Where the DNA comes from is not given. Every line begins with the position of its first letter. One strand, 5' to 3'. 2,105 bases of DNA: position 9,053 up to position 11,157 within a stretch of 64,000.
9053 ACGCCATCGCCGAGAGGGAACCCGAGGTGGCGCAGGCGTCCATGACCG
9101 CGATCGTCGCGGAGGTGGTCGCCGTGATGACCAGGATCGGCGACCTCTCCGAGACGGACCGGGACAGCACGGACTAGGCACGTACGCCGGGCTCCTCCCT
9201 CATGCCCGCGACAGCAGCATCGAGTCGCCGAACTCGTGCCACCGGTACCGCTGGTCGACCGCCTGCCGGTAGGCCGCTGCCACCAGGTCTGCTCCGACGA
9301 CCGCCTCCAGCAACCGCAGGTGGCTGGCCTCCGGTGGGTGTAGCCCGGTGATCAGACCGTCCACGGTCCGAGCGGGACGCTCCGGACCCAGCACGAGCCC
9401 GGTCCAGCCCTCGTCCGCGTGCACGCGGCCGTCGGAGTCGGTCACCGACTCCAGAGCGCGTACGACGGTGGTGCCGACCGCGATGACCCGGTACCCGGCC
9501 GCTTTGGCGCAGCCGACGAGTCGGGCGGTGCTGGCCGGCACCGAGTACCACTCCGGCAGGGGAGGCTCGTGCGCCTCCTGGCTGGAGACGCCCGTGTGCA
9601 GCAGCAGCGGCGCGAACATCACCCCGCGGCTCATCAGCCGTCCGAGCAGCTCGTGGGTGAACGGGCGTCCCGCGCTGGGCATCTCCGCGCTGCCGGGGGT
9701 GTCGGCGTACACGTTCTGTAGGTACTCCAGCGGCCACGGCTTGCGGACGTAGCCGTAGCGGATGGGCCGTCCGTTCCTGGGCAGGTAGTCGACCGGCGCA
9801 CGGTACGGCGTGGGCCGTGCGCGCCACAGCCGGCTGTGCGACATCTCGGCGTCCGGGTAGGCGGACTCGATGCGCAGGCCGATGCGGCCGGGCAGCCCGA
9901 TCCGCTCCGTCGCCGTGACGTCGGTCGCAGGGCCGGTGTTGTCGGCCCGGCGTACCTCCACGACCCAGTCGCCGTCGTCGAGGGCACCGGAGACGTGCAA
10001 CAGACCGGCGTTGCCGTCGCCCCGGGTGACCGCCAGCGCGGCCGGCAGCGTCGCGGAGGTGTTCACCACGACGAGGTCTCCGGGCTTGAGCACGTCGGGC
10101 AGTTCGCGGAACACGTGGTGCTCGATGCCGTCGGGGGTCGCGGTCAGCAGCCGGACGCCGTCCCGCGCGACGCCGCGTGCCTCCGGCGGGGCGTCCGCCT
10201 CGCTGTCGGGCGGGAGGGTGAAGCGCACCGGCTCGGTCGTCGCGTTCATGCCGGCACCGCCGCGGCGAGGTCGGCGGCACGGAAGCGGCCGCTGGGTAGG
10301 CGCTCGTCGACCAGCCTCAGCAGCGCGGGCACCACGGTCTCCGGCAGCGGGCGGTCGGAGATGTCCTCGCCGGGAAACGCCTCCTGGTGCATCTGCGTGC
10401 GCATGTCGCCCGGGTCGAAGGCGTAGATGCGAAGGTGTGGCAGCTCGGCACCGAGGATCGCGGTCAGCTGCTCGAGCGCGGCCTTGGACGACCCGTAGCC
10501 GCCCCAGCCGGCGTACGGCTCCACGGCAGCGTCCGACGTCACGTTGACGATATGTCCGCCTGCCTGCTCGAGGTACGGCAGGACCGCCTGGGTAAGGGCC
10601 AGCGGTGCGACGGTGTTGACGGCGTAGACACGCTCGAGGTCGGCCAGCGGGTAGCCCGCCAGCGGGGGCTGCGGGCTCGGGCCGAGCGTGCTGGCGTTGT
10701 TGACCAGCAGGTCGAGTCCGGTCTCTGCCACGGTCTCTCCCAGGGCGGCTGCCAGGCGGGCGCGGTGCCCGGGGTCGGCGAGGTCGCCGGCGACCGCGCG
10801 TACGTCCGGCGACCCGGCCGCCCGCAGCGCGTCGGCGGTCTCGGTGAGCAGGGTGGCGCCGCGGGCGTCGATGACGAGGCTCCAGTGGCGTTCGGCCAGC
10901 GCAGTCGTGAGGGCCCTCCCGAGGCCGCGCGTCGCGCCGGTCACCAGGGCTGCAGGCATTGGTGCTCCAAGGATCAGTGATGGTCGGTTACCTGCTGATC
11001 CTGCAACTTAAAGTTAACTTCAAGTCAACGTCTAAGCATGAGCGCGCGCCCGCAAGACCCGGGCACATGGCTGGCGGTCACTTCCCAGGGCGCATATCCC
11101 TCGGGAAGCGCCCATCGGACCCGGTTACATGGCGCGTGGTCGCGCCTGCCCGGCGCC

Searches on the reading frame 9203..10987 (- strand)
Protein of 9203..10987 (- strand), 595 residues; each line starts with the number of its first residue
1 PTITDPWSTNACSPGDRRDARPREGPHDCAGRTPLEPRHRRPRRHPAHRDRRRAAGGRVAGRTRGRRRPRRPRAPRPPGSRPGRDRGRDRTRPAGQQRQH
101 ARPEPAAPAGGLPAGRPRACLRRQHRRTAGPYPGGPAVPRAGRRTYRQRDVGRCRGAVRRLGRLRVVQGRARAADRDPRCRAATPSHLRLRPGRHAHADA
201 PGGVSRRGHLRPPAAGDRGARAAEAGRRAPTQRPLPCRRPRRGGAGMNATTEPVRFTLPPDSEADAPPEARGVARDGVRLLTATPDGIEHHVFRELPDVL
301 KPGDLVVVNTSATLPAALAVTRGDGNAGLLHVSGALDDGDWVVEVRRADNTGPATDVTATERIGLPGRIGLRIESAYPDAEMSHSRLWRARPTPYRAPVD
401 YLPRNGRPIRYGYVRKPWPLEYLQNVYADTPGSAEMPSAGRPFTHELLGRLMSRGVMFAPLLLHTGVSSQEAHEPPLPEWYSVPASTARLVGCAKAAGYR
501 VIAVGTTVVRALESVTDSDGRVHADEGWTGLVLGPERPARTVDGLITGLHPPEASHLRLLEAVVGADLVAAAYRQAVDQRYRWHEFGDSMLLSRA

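Call 62: search_protein_families(library=pfam, proteins=[window:9203-10987:-], max_evalue=0.001)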
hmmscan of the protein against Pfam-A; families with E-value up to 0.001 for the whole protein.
window:9203-10987:- (595 aa): 1 family
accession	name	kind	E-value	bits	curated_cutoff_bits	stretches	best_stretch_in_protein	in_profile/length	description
PF02547.20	Queuosine_synth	-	2.5e-69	234.3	25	1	255-592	5-322/322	Queuosine biosynthesis protein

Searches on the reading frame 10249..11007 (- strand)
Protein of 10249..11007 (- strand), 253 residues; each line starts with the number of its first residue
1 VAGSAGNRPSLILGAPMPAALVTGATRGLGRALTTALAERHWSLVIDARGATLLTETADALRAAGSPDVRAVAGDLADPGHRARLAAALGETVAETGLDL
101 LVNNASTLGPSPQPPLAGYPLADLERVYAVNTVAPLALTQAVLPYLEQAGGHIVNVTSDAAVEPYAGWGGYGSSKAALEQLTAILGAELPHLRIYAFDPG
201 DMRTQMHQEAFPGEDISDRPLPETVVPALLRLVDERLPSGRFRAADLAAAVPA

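Call 62: search_protein_families(library=pfam, proteins=[window:10249-11007:-], max_evalue=0.001)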
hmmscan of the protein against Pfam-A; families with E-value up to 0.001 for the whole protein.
window:10249-11007:- (253 aa): 4 families
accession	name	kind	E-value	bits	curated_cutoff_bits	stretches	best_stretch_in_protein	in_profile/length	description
PF00106.31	adh_short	-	6.6e-38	130.6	26.6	1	19-212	2-192/195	short chain dehydrogenase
PF13561.12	adh_short_C2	-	6.6e-25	88.5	27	1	24-210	1-184/236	Enoyl-(Acyl carrier protein) reductase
PF23441.1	SDR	-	3.2e-06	27.2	27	1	20-208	10-200/258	SDR-like rossmann domain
PF08659.16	KR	-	0.0006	20.2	22.6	1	21-178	4-156/180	KR domain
